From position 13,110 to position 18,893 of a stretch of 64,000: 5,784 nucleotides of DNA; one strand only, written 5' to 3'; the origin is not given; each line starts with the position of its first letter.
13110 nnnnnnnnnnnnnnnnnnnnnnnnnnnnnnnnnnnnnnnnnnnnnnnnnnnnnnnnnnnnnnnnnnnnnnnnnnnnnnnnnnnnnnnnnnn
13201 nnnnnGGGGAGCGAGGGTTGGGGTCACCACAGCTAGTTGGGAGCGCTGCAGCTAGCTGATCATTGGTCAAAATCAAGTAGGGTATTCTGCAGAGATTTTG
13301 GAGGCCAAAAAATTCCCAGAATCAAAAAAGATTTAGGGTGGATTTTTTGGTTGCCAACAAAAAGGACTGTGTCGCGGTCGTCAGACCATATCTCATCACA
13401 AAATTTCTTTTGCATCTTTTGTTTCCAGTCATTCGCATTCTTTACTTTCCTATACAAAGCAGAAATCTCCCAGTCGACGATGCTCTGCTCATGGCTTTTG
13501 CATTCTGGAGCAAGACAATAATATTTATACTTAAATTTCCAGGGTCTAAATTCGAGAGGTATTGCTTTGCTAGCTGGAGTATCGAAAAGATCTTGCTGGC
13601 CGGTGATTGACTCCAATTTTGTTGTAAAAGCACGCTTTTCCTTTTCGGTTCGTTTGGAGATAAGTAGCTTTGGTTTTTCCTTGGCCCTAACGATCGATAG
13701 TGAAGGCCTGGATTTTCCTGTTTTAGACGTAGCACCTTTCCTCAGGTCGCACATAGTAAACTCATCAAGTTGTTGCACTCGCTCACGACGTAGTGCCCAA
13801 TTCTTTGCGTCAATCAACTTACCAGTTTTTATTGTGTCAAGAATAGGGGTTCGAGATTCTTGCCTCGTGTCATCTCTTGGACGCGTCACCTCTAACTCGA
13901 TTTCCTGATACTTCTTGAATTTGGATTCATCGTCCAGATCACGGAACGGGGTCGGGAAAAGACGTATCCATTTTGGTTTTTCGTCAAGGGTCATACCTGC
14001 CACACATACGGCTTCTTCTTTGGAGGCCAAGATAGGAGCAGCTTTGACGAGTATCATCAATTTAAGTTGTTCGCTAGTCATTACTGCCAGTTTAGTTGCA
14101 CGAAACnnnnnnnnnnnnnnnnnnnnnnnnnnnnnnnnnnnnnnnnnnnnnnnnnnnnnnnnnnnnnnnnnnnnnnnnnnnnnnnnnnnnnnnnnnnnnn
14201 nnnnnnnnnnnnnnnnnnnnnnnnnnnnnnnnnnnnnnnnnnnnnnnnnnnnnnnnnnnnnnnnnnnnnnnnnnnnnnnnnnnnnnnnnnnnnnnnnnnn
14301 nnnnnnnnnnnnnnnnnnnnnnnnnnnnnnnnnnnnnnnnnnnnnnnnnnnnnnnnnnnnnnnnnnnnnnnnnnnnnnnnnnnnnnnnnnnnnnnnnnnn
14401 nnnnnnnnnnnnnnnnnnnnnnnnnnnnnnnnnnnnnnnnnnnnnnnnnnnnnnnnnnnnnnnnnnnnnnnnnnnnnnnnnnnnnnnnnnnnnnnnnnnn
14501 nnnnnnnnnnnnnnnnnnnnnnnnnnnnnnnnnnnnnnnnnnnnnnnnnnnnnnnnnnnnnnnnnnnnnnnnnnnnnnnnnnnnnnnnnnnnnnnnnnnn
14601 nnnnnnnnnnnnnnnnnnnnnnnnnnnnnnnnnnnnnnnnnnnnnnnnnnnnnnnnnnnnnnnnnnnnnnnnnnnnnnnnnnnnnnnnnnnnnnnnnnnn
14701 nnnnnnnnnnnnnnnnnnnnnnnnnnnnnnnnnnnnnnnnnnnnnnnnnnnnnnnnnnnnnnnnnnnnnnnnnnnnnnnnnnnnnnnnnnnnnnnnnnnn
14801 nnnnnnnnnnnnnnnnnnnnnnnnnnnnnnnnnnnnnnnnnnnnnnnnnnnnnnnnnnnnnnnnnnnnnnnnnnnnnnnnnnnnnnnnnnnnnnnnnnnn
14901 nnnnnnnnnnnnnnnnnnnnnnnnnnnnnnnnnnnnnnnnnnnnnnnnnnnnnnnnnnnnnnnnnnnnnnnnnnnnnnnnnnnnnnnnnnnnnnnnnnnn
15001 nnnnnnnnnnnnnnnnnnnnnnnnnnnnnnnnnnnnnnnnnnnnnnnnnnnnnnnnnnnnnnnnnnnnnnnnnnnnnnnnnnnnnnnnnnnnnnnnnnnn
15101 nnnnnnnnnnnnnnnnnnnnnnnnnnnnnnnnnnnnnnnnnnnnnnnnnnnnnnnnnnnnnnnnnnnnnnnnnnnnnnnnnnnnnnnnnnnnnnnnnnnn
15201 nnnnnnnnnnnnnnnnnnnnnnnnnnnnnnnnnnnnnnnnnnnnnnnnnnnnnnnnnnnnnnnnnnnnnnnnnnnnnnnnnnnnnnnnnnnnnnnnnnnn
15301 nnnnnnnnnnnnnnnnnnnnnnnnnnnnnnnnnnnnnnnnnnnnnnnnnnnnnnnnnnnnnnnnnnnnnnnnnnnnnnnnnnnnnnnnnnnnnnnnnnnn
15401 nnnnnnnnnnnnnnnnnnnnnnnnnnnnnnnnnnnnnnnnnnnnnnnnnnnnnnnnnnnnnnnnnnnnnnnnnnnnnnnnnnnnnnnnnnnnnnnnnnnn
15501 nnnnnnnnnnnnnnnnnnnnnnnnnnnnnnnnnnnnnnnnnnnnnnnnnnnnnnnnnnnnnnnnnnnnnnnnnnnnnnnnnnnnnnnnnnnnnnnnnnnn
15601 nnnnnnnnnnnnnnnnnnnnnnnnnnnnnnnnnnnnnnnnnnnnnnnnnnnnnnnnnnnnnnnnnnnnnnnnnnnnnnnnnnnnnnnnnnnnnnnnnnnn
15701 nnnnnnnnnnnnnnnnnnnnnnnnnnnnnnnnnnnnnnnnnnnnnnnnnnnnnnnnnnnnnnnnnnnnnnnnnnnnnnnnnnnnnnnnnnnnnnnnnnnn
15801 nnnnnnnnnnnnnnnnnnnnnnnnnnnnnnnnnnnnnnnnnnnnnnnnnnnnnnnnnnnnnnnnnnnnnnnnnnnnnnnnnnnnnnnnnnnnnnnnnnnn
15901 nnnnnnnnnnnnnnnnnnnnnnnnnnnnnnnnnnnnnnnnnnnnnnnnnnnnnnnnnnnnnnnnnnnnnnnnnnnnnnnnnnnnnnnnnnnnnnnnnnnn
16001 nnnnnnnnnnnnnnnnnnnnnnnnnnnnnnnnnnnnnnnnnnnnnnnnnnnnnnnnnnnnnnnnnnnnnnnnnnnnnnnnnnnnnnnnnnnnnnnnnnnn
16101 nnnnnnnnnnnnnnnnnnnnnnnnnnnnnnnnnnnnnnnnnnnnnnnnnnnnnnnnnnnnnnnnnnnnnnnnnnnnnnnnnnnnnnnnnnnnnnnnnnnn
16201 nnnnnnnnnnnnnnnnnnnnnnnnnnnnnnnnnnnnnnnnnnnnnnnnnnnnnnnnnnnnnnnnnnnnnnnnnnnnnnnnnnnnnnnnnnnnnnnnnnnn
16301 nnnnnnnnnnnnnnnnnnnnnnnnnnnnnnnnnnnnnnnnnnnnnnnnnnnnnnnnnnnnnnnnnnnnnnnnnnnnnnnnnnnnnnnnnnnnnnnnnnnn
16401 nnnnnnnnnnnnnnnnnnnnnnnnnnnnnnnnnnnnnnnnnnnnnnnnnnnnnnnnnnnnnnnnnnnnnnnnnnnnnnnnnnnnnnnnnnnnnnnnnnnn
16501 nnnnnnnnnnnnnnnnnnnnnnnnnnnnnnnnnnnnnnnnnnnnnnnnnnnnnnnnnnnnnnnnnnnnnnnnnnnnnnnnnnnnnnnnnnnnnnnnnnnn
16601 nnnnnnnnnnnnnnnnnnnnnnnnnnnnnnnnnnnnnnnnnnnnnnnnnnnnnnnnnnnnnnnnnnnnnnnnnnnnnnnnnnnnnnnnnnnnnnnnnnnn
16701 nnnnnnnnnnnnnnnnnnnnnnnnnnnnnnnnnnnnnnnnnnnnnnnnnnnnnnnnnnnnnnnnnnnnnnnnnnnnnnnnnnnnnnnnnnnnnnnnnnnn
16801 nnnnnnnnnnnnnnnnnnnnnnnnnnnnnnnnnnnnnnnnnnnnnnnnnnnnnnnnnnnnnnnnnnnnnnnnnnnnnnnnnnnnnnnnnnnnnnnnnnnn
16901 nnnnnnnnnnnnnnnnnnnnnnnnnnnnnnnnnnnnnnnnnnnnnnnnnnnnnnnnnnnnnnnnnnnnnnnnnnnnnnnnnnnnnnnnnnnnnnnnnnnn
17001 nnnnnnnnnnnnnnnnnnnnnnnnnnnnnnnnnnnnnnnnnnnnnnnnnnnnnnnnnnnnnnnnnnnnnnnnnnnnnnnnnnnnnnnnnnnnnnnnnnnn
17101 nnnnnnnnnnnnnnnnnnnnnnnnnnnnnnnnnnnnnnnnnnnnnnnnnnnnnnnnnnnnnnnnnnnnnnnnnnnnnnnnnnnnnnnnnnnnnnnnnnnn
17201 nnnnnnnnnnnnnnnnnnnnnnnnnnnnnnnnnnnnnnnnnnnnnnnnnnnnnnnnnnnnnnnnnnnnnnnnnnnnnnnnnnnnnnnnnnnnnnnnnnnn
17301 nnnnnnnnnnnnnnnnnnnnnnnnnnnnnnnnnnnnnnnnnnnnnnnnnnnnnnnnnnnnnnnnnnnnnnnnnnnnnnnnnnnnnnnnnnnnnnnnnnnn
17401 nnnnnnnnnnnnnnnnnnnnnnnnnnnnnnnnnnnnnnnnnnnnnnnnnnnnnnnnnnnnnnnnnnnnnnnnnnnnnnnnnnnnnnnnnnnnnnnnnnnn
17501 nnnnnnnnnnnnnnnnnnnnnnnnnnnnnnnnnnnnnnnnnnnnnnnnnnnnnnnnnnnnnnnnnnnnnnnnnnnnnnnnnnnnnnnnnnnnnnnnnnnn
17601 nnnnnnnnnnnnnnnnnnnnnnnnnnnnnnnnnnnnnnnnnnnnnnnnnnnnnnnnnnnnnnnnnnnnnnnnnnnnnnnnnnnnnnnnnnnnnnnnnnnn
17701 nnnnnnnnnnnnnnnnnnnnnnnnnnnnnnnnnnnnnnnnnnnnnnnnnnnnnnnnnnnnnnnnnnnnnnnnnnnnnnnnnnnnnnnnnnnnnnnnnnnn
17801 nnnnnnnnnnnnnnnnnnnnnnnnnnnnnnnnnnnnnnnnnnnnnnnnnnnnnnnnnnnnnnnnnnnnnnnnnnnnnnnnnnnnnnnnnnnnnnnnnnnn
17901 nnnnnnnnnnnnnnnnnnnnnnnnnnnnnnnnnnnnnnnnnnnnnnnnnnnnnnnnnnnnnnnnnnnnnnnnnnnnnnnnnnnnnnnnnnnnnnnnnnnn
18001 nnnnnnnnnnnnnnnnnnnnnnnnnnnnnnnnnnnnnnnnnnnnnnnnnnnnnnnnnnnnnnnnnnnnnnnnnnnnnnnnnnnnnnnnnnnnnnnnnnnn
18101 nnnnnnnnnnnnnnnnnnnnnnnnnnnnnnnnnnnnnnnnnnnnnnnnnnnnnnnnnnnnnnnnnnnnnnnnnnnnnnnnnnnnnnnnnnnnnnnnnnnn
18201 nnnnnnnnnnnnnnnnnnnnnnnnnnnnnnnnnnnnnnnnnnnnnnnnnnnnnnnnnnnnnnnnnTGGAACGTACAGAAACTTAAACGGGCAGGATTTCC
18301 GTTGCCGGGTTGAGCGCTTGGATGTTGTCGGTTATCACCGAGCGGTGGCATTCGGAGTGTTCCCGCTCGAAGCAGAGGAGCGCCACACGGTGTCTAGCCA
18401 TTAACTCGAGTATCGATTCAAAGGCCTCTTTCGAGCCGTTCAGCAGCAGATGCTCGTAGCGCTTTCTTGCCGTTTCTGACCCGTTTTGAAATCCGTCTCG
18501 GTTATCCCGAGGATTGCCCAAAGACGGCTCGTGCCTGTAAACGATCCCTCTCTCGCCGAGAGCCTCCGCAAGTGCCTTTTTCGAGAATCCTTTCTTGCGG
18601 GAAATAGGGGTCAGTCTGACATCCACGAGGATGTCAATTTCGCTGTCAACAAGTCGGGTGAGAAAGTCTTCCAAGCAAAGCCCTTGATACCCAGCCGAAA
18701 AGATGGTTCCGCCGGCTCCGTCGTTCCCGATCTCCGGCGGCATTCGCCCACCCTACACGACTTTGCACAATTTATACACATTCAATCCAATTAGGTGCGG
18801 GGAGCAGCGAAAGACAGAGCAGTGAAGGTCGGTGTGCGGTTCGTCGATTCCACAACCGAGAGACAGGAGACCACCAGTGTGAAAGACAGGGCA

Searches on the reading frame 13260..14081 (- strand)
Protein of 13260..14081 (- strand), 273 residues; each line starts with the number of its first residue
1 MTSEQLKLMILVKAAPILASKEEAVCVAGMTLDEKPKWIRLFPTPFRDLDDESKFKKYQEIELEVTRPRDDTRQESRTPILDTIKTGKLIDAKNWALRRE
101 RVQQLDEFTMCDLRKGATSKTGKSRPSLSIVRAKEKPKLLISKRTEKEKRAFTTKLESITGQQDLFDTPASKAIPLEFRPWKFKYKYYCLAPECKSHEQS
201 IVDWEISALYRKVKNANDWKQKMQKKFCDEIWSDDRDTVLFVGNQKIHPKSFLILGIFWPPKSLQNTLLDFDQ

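Call 5: search_protein_families(library=pfam, proteins=[window:13260-14081:-], max_evalue=0.1)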
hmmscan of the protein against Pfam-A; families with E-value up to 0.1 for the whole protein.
window:13260-14081:- (273 aa): 1 family
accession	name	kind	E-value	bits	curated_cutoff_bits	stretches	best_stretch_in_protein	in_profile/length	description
PF22557.2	DuOB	-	0.052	14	27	0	20-42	10-31/210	Dual OB-containing domain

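Call 6: search_protein_families(library=padloc, proteins=[window:13260-14081:-], max_evalue=0.1)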
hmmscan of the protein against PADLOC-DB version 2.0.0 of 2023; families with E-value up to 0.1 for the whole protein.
window:13260-14081:- (273 aa): 3 families
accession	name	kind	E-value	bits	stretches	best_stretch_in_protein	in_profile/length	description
PDLC04508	PDC-M19B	-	2.9e-43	146.2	1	5-267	3-267/269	-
PDLC04507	PDC-M19B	-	1.9e-20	71.4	1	1-270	1-251/252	-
PDLC04506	PDC-M19B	-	9.4e-20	69.1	1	7-210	11-236/236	-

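Call 8: search_protein_families(library=ncbifam, proteins=[window:13260-14081:-], max_evalue=0.01)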
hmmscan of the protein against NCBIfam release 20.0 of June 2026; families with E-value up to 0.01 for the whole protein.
window:13260-14081:- (273 aa): 0 families

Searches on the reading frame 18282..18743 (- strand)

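Call 5: search_protein_families(library=pfam, proteins=[window:18282-18743:-], max_evalue=0.1)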
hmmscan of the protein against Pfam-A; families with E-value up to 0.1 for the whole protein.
window:18282-18743:- (153 aa): 3 families
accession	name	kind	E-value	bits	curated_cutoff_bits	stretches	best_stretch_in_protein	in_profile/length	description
PF04343.18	DUF488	-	1.1e-29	104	22.2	1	24-139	2-119/121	Domain of unknown function DUF488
PF22751.1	DUF488-N3a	-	4.2e-06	27.5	27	1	93-142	64-115/118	Active DUF488-N3 subclade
PF18821.6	LPD7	-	0.019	15.4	27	1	77-128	32-82/92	Large polyvalent protein-associated domain 7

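Call 6: search_protein_families(library=padloc, proteins=[window:18282-18743:-], max_evalue=0.1)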
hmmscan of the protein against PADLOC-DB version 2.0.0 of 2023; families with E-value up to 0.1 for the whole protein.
window:18282-18743:- (153 aa): 4 families
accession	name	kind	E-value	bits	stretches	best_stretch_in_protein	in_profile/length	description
PDLC04505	PDC-M19A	-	5e-36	122.7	1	13-145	150-285/294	-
PDLC04504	PDC-M19A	-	1.6e-24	84.5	1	13-145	90-225/234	-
PDLC04657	PDC-M45B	-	5.5e-15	53.5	1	13-137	5-128/204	-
PDLC04658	PDC-M45C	-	1.1e-11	42.7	1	14-142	3-133/145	-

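Call 8: search_protein_families(library=ncbifam, proteins=[window:18282-18743:-], max_evalue=0.01)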
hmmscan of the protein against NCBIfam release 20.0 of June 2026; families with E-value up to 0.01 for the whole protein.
window:18282-18743:- (153 aa): 0 families
